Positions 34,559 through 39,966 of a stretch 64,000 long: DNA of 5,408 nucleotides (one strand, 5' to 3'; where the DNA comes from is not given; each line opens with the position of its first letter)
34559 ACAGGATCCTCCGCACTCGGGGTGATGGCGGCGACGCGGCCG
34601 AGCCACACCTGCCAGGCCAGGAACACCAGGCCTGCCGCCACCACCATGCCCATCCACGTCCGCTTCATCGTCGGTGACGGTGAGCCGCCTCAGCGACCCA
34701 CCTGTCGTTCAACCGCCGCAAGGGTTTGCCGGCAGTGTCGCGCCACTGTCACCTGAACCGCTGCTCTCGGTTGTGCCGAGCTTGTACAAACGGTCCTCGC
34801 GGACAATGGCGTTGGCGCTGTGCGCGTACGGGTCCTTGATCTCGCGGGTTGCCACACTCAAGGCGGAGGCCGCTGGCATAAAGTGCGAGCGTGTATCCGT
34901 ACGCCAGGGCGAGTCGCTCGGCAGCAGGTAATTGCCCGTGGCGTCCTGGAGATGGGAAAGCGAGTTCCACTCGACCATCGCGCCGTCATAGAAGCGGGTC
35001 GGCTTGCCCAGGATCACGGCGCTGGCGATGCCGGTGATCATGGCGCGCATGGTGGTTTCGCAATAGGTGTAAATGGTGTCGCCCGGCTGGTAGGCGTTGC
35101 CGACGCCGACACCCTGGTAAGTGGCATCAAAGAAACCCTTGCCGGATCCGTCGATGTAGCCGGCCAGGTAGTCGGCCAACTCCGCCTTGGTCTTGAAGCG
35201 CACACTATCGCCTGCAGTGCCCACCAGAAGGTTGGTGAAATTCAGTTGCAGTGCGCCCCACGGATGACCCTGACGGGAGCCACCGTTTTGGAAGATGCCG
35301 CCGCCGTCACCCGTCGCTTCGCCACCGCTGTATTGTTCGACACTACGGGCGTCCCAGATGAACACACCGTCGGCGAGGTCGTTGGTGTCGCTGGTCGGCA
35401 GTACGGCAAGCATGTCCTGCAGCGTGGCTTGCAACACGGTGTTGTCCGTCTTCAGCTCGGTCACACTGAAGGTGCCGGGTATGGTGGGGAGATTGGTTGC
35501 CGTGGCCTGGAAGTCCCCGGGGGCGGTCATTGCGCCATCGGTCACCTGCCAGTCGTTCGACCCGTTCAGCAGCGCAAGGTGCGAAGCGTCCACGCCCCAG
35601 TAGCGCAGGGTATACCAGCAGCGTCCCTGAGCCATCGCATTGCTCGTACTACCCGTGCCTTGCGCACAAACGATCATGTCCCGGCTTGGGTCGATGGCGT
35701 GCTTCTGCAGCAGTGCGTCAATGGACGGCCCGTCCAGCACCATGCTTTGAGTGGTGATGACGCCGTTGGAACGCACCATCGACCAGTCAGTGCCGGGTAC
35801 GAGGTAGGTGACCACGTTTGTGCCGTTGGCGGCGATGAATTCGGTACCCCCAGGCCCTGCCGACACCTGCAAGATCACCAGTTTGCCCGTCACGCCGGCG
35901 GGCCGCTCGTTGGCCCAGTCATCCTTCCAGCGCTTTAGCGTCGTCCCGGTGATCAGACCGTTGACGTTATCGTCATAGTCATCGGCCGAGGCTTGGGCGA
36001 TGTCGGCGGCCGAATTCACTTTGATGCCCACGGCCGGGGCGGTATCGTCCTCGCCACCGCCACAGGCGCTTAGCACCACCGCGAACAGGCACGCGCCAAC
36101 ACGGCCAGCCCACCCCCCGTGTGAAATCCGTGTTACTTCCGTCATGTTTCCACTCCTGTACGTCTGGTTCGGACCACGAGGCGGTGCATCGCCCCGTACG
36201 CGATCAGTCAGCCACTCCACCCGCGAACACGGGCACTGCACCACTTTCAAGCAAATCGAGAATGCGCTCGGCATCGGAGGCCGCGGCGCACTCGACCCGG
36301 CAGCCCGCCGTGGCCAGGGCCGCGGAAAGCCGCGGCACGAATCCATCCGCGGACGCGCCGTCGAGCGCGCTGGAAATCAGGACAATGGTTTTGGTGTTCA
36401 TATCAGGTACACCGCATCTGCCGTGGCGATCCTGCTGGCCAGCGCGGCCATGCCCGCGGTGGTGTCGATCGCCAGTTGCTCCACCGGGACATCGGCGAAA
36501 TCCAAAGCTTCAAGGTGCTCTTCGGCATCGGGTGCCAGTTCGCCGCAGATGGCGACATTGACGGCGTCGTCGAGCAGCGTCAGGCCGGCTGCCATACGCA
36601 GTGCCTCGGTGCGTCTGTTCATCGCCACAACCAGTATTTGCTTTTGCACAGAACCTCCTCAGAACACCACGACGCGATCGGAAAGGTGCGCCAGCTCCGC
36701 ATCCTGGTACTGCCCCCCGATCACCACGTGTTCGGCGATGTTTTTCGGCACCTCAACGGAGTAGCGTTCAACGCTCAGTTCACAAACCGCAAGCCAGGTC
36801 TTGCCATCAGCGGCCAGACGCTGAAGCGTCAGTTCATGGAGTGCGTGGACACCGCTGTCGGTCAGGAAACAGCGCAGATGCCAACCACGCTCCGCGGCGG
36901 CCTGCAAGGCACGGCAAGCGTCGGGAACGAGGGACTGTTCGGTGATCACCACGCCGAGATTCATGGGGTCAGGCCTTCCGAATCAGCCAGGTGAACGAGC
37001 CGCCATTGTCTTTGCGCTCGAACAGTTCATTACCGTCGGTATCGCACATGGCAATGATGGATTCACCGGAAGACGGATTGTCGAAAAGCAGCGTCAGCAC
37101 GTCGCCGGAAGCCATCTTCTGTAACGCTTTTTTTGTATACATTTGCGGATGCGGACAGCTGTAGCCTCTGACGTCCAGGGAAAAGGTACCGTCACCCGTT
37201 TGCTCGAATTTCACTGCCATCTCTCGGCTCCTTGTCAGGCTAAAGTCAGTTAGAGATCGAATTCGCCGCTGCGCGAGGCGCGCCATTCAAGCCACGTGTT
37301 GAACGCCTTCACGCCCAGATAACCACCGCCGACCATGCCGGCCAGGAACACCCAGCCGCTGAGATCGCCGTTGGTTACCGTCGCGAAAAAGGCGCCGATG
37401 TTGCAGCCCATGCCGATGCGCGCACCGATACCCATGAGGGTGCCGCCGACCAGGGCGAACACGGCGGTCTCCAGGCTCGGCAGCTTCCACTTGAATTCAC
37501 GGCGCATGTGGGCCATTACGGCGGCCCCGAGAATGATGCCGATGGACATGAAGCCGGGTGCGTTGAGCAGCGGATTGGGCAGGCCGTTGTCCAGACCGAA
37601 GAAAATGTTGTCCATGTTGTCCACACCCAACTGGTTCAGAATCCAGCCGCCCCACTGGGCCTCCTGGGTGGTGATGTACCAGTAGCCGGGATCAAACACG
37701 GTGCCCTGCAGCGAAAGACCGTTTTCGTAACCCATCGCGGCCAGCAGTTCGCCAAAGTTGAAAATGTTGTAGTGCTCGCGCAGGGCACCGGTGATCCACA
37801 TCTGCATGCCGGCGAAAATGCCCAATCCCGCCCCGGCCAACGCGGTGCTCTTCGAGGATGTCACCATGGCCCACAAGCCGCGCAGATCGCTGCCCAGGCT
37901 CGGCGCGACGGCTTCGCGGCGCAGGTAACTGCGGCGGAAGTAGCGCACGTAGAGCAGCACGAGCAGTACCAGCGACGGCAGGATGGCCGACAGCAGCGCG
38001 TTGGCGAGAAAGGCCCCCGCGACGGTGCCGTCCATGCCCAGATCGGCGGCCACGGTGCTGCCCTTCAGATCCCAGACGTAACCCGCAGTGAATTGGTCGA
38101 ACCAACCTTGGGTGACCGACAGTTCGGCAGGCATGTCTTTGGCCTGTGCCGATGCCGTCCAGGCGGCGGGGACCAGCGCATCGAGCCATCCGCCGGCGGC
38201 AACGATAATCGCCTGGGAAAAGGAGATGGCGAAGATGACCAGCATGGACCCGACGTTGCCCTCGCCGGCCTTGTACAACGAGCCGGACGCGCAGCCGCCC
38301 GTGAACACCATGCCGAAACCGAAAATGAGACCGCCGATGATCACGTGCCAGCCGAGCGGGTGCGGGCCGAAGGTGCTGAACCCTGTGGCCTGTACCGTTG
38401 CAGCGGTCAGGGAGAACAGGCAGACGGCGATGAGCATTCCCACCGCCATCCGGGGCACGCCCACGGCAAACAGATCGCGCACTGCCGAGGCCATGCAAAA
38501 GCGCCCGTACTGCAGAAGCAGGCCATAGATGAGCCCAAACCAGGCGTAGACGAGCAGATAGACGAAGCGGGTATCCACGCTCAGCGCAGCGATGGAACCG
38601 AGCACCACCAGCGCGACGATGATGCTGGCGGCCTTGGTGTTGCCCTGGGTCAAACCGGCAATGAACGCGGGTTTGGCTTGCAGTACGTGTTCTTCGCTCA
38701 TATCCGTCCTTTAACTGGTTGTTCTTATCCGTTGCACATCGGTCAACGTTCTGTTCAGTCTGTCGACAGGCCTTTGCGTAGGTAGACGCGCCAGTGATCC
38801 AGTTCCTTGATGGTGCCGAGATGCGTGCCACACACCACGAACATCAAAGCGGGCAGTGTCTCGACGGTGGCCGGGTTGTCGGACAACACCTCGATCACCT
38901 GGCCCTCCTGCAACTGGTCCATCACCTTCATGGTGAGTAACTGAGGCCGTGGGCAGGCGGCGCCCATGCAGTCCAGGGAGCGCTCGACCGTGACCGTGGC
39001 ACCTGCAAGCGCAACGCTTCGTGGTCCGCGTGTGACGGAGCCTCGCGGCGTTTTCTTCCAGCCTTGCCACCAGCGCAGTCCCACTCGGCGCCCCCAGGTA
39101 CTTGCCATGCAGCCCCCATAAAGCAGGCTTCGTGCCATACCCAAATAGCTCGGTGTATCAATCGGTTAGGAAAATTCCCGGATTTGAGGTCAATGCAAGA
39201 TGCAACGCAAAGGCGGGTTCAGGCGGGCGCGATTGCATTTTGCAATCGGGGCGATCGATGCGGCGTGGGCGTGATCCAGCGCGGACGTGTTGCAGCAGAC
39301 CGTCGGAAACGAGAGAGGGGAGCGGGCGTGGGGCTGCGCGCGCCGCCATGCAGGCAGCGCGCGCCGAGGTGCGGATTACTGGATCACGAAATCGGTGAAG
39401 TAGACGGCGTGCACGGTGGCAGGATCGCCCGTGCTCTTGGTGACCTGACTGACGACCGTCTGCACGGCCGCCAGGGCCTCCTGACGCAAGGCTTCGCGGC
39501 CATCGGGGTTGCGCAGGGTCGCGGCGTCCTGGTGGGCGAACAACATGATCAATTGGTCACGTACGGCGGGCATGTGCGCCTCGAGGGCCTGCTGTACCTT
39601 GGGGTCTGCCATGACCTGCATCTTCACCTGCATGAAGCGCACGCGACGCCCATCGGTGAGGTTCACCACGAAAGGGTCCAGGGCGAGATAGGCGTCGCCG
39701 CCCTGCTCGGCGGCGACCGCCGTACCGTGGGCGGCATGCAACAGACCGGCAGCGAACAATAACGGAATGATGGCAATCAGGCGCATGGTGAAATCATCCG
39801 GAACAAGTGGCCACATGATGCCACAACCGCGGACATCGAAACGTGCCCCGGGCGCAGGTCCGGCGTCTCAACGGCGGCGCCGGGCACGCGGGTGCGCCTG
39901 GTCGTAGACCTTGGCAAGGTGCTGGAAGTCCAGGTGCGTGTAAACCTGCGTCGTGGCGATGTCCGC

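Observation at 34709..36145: Tandem-rhodanese lipoprotein ending in a SoxY-like swinging-arm Cys-Gly-Gly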

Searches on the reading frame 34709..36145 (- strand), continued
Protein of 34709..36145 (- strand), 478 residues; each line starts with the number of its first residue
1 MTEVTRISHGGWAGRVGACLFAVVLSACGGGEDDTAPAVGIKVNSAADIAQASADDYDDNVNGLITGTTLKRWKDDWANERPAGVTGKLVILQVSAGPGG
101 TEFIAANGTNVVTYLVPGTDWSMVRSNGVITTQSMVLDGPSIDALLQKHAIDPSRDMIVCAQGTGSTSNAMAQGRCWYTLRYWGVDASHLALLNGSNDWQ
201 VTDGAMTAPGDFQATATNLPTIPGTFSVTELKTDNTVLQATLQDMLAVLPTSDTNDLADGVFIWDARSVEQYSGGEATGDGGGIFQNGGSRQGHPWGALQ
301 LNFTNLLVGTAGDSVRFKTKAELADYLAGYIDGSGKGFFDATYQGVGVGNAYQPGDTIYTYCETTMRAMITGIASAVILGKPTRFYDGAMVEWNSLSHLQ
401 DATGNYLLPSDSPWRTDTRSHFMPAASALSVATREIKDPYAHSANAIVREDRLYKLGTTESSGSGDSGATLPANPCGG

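Call 81: find_encoding_contigs(protein=P0136, flank=8000, max_places=2)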
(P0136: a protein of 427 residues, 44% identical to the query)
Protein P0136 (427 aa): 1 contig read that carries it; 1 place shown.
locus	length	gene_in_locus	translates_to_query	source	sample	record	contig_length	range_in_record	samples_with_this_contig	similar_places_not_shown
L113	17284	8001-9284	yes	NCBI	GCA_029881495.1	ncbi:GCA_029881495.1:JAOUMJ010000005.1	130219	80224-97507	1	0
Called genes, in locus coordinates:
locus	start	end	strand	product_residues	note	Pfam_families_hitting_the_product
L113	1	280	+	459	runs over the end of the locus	PF01593:Amino_oxidase, PF13450:NAD_binding_8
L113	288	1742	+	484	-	PF02310:B12-binding, PF04055:Radical_SAM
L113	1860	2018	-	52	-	-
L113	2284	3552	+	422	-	-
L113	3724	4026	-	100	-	PF02635:DsrE (weak)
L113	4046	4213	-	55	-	-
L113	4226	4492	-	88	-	-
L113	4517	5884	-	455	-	PF00581:Rhodanese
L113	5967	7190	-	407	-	PF07396:Porin_O_P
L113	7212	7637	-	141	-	-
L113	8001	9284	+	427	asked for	-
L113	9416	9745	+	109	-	PF00403:HMA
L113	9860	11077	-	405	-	PF01743:PolyA_pol, PF12627:PolyA_pol_RNAbd (weak), PF01966:HD (weak)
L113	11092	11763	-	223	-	-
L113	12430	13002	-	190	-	PF02421:FeoB_N, PF03193:RsgA_GTPase (faint), PF09439:SRPRB (faint), PF01926:MMR_HSR1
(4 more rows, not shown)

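Call 82: find_encoding_contigs(protein=P0142, flank=8000, max_places=2)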
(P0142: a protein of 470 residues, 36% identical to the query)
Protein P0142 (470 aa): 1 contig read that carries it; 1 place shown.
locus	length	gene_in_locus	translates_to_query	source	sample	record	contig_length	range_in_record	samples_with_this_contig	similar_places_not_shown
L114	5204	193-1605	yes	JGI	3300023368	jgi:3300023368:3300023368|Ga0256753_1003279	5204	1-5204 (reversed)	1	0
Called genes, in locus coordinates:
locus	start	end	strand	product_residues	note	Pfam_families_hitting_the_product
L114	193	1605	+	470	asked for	-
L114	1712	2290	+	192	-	PF00578:AhpC-TSA, PF08534:Redoxin, PF00085:Thioredoxin (faint), PF13905:Thioredoxin_8 (weak)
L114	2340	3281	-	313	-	PF13677:MotB_plug, PF00691:OmpA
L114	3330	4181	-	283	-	PF20560:MotA_N, PF01618:MotA_ExbB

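Call 83: find_encoding_contigs(protein=P0197, flank=8000, max_places=2)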
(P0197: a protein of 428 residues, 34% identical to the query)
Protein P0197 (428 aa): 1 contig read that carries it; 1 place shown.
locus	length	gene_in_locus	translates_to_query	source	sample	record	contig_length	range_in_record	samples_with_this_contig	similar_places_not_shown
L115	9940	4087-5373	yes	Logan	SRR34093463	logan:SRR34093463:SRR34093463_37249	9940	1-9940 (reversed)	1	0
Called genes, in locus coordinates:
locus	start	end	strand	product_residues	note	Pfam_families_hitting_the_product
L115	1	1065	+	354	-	?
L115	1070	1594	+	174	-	-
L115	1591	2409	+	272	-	-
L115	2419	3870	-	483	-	-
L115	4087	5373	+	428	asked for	PF00581:Rhodanese (weak)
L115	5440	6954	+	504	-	-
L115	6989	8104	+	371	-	-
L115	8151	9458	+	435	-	PF26571:VldE, PF25275:Golvesin_C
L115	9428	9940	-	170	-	?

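Call 84: find_encoding_contigs(protein=P0203, flank=8000, max_places=2)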
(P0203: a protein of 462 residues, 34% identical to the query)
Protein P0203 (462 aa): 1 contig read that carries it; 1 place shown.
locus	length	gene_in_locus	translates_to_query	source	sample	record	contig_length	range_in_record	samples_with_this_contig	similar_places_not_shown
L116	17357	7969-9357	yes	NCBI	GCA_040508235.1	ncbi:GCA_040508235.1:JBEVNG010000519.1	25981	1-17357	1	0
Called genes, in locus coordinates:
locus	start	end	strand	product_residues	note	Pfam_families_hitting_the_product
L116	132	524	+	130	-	PF21157:DksA_N, PF01258:zf-dskA_traR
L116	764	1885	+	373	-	PF00202:Aminotran_3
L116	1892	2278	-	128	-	-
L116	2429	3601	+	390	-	PF00109:ketoacyl-synt, PF02801:Ketoacyl-synt_C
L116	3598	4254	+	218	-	PF13723:Ketoacyl-synt_2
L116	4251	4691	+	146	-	PF22817:ApeP-like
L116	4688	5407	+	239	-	PF00106:adh_short, PF01370:Epimerase (weak), PF08659:KR, PF13561:adh_short_C2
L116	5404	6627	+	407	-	PF00109:ketoacyl-synt, PF00108:Thiolase_N (faint), PF02801:Ketoacyl-synt_C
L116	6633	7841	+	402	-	PF00890:FAD_binding_2 (faint), PF01266:DAO (faint), PF01494:FAD_binding_3, PF04820:Trp_halogenase, PF05834:Lycopene_cycl (faint), PF12831:FAD_oxidored, PF13450:NAD_binding_8 (weak), PF04820:Trp_halogenase, +1 more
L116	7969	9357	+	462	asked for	PF00581:Rhodanese (weak)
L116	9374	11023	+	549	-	-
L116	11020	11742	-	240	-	PF11659:DUF3261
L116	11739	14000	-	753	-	PF03176:MMPL, PF00873:ACR_tran (faint), PF03176:MMPL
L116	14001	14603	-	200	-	PF19574:LolA_3, PF03548:LolA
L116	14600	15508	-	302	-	PF03279:Lip_A_acyltrans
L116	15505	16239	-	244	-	PF00535:Glycos_transf_2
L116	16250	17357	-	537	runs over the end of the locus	PF00501:AMP-binding, PF13193:AMP-binding_C, PF22818:ApeI-like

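Call 87: find_encoding_contigs(protein=P0224, flank=6000, max_places=1)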
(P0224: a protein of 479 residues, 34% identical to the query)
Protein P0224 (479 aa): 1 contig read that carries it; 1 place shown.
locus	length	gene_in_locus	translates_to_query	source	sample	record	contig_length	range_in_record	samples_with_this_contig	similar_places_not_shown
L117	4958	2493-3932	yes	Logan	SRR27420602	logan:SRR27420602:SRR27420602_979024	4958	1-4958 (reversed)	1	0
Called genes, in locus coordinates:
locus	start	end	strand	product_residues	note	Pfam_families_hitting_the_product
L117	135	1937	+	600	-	PF03806:ABG_transport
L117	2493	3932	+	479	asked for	PF00581:Rhodanese (weak)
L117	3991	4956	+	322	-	?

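Call 88: find_encoding_contigs(protein=P0157, flank=6000, max_places=1)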
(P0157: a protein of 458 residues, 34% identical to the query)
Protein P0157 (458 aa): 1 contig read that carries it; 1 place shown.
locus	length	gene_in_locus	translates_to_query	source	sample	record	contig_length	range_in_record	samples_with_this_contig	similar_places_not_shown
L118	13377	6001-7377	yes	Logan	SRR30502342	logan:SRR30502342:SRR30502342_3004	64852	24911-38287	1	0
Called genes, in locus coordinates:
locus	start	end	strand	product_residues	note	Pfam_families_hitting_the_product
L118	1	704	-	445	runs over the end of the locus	PF22113:Mtrc-MtrF_II-IV_dom (faint), PF14522:Cytochrome_C7 (faint), PF13435:Cytochrome_C554 (weak)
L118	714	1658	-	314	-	PF00581:Rhodanese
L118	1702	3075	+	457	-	-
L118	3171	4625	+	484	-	-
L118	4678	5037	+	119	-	-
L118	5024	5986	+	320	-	-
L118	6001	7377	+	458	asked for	-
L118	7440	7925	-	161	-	-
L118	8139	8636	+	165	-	-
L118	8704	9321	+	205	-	PF13560:HTH_31, PF01381:HTH_3, PF07883:Cupin_2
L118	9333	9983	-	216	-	PF01381:HTH_3, PF12844:HTH_19 (weak), PF13443:HTH_26 (weak), PF13560:HTH_31, PF07883:Cupin_2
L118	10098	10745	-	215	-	PF13946:DUF4214 (weak)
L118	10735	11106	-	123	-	-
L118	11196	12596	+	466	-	PF00764:Arginosuc_synth, PF20979:Arginosuc_syn_C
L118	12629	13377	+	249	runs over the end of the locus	PF07264:EI24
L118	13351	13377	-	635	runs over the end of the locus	PF00144:Beta-lactamase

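Call 89: find_encoding_contigs(protein=P0204, flank=6000, max_places=1)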
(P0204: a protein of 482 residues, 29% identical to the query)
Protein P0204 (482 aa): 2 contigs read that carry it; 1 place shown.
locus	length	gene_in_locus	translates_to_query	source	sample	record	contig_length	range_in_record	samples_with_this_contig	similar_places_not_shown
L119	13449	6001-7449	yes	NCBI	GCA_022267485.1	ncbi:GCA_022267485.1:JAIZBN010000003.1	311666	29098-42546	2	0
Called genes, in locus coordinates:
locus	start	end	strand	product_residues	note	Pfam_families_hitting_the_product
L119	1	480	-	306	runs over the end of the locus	PF00581:Rhodanese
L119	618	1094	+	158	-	PF14340:DUF4395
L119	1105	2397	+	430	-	-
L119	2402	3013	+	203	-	PF13560:HTH_31 (weak), PF01381:HTH_3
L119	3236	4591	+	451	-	-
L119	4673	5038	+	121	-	-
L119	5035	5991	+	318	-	-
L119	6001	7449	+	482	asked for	-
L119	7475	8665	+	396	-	PF14522:Cytochrome_C7 (faint), PF14537:Cytochrom_c3_2 (faint), PF22113:Mtrc-MtrF_II-IV_dom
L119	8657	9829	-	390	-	PF01053:Cys_Met_Meta_PP, PF00155:Aminotran_1_2, PF01041:DegT_DnrJ_EryC1 (weak), PF06838:Met_gamma_lyase (weak), PF00266:Aminotran_5 (weak)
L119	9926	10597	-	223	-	PF00005:ABC_tran, PF13304:AAA_21 (faint)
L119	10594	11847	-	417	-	PF12704:MacB_PCD, PF02687:FtsX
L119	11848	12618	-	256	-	-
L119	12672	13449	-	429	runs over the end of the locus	PF00919:UPF0004, PF04055:Radical_SAM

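Call 90: find_encoding_contigs(protein=P0186, flank=6000, max_places=1)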
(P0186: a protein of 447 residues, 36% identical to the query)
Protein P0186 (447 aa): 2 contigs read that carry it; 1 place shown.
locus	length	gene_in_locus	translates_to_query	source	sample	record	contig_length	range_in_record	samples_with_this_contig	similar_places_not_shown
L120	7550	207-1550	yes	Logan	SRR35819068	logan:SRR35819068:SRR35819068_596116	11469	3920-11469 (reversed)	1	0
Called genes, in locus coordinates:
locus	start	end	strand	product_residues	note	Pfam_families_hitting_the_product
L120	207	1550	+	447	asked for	-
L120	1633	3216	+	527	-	-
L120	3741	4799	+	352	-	-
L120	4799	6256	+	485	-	PF22073:Cep192_D4 (weak), PF22544:HYDIN_VesB_CFA65-like_Ig, PF18911:PKD_4, PF22352:K319L-like_PKD (weak)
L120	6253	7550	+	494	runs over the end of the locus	-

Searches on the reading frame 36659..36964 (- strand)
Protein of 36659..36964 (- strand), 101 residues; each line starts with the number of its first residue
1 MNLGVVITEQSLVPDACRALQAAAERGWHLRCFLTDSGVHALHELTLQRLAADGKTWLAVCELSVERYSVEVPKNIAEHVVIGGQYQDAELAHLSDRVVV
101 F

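Call 6: search_protein_families(library=pfam, proteins=[window:36659-36964:-], max_evalue=0.01)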
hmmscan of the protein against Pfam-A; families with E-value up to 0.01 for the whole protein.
window:36659-36964:- (101 aa): 1 family
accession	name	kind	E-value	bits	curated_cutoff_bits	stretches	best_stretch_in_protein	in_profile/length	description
PF02635.20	DsrE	-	0.0016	19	22.7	1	16-101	20-116/116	DsrE/DsrF-like family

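Call 7: search_protein_families(library=ncbifam, proteins=[window:36659-36964:-], max_evalue=0.01)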
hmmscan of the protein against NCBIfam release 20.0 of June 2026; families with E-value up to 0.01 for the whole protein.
window:36659-36964:- (101 aa): 0 families

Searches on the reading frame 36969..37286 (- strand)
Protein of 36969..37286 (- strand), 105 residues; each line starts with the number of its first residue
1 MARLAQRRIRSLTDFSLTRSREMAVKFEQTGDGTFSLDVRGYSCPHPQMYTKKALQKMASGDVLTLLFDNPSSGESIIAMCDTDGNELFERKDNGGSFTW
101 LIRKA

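Call 6: search_protein_families(library=pfam, proteins=[window:36969-37286:-], max_evalue=0.01)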
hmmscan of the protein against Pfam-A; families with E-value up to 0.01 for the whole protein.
window:36969-37286:- (105 aa): 1 family
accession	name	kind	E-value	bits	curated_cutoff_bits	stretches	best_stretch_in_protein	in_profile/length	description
PF01206.22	TusA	-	3.4e-20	72.1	28.6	1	37-104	3-70/70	Sulfurtransferase TusA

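Call 7: search_protein_families(library=ncbifam, proteins=[window:36969-37286:-], max_evalue=0.01)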
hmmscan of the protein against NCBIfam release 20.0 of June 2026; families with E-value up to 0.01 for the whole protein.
window:36969-37286:- (105 aa): 4 families
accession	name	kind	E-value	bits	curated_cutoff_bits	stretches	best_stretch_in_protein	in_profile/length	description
NF001423.0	PRK00299.1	equivalog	7.1e-11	41.8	78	1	35-104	10-79/82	sulfurtransferase TusA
NF008242.0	PRK11018.1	equivalog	1.2e-10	40.9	79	1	33-104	7-78/78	sulfurtransferase-like selenium metabolism protein YedF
TIGR03527.1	selenium_YedF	equivalog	2.6e-07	30.7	110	1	37-103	1-67/194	sulfurtransferase-like selenium metabolism protein YedF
NF041048.1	TusA_like_YeeD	exception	5.5e-06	26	147.5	1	37-94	4-61/72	thiosulfate utilization sulfurtransferase TsuB/YeeD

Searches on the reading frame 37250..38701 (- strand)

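Call 6: search_protein_families(library=pfam, proteins=[window:37250-38701:-], max_evalue=0.01)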
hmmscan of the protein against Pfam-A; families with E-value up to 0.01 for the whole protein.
window:37250-38701:- (483 aa): 1 family
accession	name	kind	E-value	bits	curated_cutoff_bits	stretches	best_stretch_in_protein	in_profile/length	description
PF04143.19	Sulf_transp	-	1.4e-45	156.6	27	1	66-461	2-309/310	Sulphur transport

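Call 7: search_protein_families(library=ncbifam, proteins=[window:37250-38701:-], max_evalue=0.01)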
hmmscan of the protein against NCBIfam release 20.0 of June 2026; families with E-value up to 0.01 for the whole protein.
window:37250-38701:- (483 aa): 4 families
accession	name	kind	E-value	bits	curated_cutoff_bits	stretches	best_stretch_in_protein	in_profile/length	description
NF033796.1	selen_YedE_FdhT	exception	1.2e-43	149.8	350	2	340-469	30-160/387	selenium metabolism membrane protein YedE/FdhT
NF052577.1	ThSTportTsuASprch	equivalog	3.6e-32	112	400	2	55-175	8-127/330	thiosulfate transporter TsuA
NF041049.1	thio_trans_TsuA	exception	1.3e-26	93.6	645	2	56-167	11-123/348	thiosulfate utilization transporter TsuA/YeeE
TIGR04112.1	seleno_YedE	equivalog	7.3e-16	58.3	200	2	53-165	189-304/337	YedE family putative selenium transporter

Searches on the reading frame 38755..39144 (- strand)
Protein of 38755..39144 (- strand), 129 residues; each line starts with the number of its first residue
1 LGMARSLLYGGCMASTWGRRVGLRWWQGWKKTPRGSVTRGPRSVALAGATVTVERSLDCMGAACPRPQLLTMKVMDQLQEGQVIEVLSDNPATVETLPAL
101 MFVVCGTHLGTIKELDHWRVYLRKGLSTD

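Call 42: search_protein_families(library=pfam, proteins=[window:38755-39144:-], max_evalue=0.0001)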
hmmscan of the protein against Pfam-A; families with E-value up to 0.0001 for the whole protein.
window:38755-39144:- (129 aa): 1 family
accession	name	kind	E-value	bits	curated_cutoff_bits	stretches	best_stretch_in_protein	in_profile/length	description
PF01206.22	TusA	-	3.6e-14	52.8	28.6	1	56-101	2-47/70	Sulfurtransferase TusA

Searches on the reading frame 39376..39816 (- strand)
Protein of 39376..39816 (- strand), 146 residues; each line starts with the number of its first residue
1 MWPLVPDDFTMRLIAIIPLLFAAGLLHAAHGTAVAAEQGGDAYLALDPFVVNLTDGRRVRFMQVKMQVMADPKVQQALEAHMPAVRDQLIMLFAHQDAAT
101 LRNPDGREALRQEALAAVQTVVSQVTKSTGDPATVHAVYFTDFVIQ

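Call 42: search_protein_families(library=pfam, proteins=[window:39376-39816:-], max_evalue=0.0001)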
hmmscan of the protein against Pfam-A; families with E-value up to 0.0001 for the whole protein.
window:39376-39816:- (146 aa): 1 family
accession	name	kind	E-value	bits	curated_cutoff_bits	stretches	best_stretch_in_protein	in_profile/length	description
PF03748.19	FliL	-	8.6e-26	90.9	24.6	1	43-146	1-103/103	Flagellar basal body-associated protein FliL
